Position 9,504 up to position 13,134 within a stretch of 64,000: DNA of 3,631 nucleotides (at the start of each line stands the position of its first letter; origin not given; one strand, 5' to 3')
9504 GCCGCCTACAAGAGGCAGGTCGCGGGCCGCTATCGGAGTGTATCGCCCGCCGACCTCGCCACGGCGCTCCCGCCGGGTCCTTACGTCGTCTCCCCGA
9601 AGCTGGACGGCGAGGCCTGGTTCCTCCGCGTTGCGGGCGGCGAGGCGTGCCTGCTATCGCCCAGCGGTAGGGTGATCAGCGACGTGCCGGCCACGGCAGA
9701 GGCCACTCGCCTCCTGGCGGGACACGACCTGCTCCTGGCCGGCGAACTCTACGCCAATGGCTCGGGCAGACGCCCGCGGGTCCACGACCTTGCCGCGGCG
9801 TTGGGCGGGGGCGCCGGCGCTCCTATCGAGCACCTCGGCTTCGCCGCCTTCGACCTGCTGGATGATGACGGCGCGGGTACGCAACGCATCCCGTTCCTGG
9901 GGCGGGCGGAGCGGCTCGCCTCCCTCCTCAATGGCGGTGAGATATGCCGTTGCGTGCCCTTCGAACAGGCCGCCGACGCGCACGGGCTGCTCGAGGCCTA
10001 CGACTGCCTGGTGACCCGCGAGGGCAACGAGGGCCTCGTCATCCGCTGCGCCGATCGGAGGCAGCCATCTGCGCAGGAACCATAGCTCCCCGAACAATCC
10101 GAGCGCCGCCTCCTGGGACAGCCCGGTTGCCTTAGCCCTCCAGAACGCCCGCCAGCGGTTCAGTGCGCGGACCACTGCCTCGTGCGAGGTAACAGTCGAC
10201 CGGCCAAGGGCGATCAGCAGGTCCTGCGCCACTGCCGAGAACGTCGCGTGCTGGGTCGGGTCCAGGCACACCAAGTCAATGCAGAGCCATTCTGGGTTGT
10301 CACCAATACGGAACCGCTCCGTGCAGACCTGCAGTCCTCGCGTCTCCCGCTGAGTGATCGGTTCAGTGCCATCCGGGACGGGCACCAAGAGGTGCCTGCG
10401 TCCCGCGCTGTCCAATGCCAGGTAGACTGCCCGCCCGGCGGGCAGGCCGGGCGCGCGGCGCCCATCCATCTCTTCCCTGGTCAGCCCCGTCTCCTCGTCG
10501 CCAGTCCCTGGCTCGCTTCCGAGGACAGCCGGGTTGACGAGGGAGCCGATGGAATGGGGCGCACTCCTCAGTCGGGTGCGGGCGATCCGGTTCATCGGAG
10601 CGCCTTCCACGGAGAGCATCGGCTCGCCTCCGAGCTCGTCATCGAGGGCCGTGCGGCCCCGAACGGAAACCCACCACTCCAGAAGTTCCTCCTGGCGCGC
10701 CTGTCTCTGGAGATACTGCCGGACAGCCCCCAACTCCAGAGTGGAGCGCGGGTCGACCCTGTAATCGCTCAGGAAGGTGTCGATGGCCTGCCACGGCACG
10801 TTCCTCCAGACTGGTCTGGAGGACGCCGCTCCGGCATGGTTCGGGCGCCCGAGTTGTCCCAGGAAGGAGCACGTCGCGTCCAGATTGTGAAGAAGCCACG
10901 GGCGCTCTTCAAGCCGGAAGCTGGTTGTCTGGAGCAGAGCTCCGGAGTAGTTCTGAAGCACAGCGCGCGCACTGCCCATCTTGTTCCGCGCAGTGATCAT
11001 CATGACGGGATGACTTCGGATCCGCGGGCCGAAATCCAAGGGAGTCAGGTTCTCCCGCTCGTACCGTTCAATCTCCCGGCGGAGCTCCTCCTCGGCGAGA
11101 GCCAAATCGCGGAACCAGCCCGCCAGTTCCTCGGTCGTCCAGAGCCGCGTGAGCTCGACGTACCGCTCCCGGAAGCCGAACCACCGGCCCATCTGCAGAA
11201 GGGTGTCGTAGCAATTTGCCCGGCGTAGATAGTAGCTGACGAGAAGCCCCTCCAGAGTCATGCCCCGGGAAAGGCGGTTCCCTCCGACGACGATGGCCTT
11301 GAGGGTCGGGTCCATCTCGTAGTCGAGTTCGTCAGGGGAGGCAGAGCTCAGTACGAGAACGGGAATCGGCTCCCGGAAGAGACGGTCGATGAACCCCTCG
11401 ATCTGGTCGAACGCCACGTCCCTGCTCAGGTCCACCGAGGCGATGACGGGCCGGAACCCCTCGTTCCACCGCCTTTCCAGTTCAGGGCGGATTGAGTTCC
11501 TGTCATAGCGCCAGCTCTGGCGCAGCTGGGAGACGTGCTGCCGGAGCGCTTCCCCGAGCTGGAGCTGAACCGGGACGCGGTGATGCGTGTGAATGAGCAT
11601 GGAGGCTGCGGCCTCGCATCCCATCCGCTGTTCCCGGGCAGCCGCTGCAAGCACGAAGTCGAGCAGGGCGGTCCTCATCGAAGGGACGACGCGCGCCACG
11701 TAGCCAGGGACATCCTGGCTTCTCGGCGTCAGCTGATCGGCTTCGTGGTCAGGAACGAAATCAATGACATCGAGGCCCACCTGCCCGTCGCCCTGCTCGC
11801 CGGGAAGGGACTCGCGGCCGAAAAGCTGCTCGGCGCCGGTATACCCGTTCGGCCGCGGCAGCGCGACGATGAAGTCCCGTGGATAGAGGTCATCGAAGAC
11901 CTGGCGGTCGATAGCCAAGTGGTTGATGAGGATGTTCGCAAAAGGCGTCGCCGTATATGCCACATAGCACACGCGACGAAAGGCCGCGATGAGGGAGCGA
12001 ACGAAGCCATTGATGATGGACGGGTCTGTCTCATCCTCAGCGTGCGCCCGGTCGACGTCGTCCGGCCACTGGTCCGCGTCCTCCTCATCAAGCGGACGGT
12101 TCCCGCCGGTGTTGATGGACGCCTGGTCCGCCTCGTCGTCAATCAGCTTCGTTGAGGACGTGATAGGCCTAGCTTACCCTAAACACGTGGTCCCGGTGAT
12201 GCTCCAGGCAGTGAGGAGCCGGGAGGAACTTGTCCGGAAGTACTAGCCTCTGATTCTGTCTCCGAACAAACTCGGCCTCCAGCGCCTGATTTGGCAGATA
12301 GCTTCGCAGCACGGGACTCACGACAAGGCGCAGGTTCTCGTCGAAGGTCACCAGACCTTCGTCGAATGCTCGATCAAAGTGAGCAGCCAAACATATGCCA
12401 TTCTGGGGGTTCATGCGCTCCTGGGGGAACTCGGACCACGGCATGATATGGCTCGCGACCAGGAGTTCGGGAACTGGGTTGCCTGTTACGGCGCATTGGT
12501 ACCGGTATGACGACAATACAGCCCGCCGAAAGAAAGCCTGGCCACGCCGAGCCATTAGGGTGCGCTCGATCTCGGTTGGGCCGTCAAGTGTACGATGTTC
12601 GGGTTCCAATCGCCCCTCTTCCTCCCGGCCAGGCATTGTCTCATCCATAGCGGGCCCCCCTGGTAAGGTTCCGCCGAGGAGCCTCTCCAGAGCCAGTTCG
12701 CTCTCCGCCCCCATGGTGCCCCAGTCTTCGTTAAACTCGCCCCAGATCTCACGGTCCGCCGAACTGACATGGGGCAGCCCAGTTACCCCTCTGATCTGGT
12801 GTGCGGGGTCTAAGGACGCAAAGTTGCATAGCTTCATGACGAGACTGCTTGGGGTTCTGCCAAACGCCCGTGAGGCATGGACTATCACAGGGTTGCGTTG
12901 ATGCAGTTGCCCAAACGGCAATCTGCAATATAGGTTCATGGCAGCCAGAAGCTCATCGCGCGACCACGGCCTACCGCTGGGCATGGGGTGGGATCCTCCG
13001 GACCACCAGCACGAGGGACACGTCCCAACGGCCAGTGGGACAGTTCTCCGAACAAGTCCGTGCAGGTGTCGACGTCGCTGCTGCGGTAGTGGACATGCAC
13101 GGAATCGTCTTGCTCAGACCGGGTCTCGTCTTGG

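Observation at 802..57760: Native genes avoid the palindrome RTCGAY; foreign segments do not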

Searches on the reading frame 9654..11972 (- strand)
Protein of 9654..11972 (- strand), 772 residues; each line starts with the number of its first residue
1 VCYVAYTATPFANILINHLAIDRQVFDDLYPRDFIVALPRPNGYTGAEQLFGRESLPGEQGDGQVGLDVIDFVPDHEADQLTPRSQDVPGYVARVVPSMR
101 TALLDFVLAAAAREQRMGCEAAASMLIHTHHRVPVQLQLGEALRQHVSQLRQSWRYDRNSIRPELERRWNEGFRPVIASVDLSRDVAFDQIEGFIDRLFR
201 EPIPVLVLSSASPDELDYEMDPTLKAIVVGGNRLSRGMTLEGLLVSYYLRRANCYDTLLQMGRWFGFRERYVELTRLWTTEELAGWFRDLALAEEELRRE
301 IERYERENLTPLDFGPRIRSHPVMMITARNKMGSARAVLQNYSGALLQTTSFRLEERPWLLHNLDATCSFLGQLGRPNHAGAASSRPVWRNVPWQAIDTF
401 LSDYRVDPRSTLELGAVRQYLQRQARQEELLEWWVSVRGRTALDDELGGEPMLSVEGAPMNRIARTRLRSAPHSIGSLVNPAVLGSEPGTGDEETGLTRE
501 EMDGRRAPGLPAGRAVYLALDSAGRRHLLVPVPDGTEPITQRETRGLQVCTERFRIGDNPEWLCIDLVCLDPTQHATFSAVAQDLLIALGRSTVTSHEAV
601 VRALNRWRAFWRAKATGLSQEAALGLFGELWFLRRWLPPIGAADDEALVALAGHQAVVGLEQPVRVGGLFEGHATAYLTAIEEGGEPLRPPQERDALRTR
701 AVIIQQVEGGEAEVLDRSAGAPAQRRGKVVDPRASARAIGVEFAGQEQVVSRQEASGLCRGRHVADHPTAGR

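Call 6: find_encoding_contigs(protein=window:9654-11972:-, flank=10000, max_places=4)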
Protein window:9654-11972:- (772 aa): 1 contig read that carries it; 1 place shown.
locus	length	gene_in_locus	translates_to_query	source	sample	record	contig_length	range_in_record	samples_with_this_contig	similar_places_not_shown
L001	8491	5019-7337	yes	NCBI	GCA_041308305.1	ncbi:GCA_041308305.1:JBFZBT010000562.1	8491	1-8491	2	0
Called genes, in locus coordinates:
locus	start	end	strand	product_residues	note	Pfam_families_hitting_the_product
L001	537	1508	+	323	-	-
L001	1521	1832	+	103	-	-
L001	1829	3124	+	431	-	-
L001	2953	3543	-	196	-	-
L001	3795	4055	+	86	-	-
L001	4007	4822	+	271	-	PF13391:HNH_2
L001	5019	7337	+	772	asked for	PF10593:Z1, PF14390:DUF4420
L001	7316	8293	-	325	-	-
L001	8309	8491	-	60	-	?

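Call 9: search_protein_families(library=pfam, proteins=[window:9654-11972:-], max_evalue=0.01)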
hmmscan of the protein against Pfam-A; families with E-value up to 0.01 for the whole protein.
window:9654-11972:- (772 aa): 2 families
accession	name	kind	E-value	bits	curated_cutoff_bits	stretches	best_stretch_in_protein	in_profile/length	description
PF10593.14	Z1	-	3.1e-63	213.8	25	1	98-322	1-225/228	Z1 domain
PF14390.12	DUF4420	-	1.1e-16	61.4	27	1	515-642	29-156/306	Putative PD-(D/E)XK family member, (DUF4420)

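Call 23: search_protein_families(library=padloc, proteins=[window:9654-11972:-], max_evalue=0.01)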
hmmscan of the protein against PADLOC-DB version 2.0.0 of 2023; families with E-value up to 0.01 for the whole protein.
window:9654-11972:- (772 aa): 3 families
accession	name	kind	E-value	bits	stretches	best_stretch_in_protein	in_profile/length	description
PDLC02205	MzaC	-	1.9e-66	222.7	1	2-440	336-796/952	-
PDLC03202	Helicase_II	-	6e-13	46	1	98-302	250-444/621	Type II helicase domain protein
PDLC02206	MzaD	-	0.002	15.7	1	579-655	106-182/342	-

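Call 37: search_protein_families(library=ncbifam, proteins=[window:9654-11972:-], max_evalue=0.01)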
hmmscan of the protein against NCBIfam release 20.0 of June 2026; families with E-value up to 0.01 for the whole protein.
window:9654-11972:- (772 aa): 2 families
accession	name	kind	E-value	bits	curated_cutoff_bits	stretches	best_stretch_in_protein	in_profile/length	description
NF041933.1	MzaC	equivalog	4.8e-81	272.9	1500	1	2-441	331-792/806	MZA anti-phage system associated Z1 domain-containing protein MzaC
NF041934.1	MzaD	equivalog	2.7e-05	23.5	420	1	544-635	63-154/326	MZA anti-phage system associated PD-(D/E)XK motif protein MzaD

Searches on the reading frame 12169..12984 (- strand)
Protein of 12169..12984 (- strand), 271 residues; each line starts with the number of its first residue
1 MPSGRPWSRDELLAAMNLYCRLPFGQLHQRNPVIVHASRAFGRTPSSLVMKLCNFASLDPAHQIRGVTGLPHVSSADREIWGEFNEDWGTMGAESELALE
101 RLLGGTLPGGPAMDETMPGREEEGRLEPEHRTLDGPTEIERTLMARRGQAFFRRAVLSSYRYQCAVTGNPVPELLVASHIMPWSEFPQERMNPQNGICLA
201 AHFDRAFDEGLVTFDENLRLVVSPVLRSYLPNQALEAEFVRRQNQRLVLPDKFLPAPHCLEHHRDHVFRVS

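Call 9: search_protein_families(library=pfam, proteins=[window:12169-12984:-], max_evalue=0.01)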
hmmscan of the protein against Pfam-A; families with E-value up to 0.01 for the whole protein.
window:12169-12984:- (271 aa): 1 family
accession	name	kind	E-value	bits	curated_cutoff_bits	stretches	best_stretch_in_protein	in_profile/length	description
PF13391.12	HNH_2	-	3.1e-12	46.6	21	1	164-215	1-66/66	HNH endonuclease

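Call 23: search_protein_families(library=padloc, proteins=[window:12169-12984:-], max_evalue=0.01)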
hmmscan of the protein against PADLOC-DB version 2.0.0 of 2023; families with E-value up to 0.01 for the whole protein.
window:12169-12984:- (271 aa): 3 families
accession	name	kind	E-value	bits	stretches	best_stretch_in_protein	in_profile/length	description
PDLC04132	HNH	-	3.9e-83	276.9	1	4-269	26-273/286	-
PDLC03546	HNH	-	5.1e-31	105.7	1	5-268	12-277/282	Type II restriction enzyme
PDLC03529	REase_II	-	0.0014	15.8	1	174-224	294-345/389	Type II restriction enzyme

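Call 37: search_protein_families(library=ncbifam, proteins=[window:12169-12984:-], max_evalue=0.01)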
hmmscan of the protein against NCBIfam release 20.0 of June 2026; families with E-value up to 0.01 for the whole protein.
window:12169-12984:- (271 aa): 1 family
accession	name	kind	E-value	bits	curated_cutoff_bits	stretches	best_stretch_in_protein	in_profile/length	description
NF045808.1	PT-DNA_restrict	exception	1.3e-13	50.8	180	1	144-269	157-284/284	phosphorothioated DNA-binding restriction endonuclease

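Call 57: search_solved_structures(query=window:12169-12984:-, max_evalue=0.1)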
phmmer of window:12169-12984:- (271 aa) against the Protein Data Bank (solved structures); distinct sequences matched with E-value up to 0.1: 1.
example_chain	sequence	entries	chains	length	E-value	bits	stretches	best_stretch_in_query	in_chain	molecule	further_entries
6yex_A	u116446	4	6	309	2.6e-15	59.7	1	136-227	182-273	HNH endonuclease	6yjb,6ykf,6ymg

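Call 58: search_protein_families(library=phrogs, proteins=[window:12169-12984:-], max_evalue=0.001)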
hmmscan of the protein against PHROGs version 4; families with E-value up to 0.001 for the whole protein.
window:12169-12984:- (271 aa): 4 families
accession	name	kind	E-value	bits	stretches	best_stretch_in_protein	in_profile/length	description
phrog_20585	-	unknown function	1e-08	35.5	1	148-215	222-286/337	-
phrog_23050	-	unknown function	1.5e-06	28.6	1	138-215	265-339/383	-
phrog_31713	-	unknown function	0.00038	20.7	1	145-222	192-264/292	-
phrog_21425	-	unknown function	0.00051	20.5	1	139-219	195-272/319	-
